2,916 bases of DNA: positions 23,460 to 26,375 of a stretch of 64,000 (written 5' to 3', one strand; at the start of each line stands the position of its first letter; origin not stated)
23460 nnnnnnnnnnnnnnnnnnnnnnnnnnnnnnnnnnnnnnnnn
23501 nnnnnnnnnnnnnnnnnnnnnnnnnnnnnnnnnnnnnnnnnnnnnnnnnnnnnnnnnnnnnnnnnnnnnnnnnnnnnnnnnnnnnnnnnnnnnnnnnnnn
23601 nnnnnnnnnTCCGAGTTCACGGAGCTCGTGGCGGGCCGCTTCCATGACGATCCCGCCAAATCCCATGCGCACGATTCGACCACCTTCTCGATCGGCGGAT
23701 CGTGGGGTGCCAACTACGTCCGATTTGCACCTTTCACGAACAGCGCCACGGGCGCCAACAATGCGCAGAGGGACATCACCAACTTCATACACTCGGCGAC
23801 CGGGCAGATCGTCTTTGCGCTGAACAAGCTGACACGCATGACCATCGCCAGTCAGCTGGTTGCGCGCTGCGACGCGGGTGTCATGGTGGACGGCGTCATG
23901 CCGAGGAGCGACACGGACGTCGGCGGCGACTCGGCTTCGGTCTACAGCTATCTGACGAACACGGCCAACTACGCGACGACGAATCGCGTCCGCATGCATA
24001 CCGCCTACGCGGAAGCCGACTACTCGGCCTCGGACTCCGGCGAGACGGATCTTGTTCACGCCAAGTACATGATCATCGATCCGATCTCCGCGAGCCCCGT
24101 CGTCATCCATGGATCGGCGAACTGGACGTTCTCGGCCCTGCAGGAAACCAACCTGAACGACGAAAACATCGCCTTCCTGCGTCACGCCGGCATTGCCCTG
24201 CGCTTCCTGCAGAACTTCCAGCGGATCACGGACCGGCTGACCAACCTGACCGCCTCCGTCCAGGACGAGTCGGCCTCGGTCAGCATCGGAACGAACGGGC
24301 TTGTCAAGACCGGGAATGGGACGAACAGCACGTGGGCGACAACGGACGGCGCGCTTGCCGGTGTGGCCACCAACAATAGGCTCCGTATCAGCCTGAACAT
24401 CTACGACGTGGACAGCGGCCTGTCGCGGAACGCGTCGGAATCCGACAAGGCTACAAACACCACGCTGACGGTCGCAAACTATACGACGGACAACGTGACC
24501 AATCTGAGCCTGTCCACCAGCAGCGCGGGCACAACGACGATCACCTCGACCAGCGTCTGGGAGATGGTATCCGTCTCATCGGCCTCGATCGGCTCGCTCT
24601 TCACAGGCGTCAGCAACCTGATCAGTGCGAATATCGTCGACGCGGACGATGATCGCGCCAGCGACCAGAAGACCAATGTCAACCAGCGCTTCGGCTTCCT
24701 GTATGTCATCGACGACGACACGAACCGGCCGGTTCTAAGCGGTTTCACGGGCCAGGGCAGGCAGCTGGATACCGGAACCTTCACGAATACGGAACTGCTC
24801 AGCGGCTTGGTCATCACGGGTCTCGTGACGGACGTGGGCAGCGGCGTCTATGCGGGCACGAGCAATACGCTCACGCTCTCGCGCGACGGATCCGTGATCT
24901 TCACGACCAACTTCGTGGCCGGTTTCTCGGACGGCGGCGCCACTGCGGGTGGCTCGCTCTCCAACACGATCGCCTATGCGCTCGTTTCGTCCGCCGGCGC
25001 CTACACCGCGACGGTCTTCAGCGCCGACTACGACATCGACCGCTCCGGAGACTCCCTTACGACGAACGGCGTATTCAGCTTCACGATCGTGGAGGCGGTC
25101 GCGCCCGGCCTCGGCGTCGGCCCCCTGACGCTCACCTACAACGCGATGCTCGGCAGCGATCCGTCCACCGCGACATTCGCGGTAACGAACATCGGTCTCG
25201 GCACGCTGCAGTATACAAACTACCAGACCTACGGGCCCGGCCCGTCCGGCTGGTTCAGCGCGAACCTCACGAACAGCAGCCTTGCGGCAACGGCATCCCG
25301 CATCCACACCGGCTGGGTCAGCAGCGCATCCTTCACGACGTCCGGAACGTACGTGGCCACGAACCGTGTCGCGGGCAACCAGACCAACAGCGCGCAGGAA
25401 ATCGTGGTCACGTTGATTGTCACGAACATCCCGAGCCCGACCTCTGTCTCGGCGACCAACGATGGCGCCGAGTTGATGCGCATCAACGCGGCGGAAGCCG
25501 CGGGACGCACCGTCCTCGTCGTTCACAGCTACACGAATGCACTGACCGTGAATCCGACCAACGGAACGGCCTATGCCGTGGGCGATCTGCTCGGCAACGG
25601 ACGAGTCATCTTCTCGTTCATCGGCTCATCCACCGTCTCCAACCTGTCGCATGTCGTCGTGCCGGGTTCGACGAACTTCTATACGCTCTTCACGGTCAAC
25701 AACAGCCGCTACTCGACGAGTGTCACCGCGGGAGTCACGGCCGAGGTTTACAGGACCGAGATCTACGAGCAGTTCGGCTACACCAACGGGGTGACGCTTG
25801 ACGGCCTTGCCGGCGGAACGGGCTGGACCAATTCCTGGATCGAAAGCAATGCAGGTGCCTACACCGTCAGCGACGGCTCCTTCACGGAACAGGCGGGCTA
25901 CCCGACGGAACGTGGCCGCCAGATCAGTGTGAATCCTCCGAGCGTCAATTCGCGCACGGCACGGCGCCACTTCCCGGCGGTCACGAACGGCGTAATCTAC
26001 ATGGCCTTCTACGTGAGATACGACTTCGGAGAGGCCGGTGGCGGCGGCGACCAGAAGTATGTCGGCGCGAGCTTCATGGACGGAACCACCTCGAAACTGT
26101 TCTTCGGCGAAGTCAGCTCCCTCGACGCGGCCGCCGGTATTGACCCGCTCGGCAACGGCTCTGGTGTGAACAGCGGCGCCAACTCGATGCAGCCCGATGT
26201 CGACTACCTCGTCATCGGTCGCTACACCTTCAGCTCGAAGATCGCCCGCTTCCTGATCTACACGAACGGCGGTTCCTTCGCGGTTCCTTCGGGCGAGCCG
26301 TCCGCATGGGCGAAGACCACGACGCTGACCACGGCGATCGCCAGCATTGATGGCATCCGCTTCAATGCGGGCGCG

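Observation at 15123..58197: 43-kb locus of three tandem secreted mega-proteins plus a coupled small protein that together carry PLD(HKD), EEP and LTD/Calx-beta modules: a candidate undescribed cell-surface nuclease/adhesion system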

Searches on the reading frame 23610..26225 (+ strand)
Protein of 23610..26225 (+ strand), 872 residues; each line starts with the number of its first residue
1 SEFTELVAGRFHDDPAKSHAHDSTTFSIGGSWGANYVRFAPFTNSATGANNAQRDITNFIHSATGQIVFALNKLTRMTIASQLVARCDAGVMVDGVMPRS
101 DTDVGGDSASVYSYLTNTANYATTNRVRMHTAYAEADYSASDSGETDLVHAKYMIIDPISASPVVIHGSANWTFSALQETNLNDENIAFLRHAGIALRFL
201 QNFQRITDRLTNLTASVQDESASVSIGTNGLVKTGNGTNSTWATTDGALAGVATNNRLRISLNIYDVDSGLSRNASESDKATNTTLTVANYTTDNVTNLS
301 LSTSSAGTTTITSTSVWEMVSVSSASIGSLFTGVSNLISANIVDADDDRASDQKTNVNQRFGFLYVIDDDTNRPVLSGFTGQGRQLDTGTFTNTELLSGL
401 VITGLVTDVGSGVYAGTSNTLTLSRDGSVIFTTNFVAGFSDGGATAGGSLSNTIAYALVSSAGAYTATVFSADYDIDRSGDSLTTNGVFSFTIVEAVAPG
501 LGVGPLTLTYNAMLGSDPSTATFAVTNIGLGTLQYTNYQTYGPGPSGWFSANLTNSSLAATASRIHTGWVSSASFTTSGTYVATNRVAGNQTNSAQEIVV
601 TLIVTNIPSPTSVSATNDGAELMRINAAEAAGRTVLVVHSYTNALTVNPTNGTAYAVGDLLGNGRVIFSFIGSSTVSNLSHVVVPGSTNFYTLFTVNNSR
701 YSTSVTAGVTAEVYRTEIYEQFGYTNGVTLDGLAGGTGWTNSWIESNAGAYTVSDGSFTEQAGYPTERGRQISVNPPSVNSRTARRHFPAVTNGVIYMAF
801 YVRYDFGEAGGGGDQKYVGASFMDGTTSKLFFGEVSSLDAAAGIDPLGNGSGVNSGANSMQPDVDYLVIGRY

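Call 5: search_protein_families(library=pfam, proteins=[window:23610-26225:+], max_evalue=0.01)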
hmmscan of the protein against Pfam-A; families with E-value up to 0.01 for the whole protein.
window:23610-26225:+ (872 aa): 1 family
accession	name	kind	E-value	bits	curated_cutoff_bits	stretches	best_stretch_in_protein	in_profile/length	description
PF13091.12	PLDc_2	-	1.1e-13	51.7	27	1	57-206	2-131/132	PLD-like domain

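Call 8: search_protein_families(library=ncbifam, proteins=[window:23610-26225:+], max_evalue=0.01)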
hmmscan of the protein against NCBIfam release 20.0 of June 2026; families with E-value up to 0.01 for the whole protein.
window:23610-26225:+ (872 aa): 1 family
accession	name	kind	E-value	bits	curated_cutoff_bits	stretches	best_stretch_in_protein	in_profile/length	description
NF010493.0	PRK13912.1-4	equivalog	0.0019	18.2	351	1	32-206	13-164/171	nuclease NucT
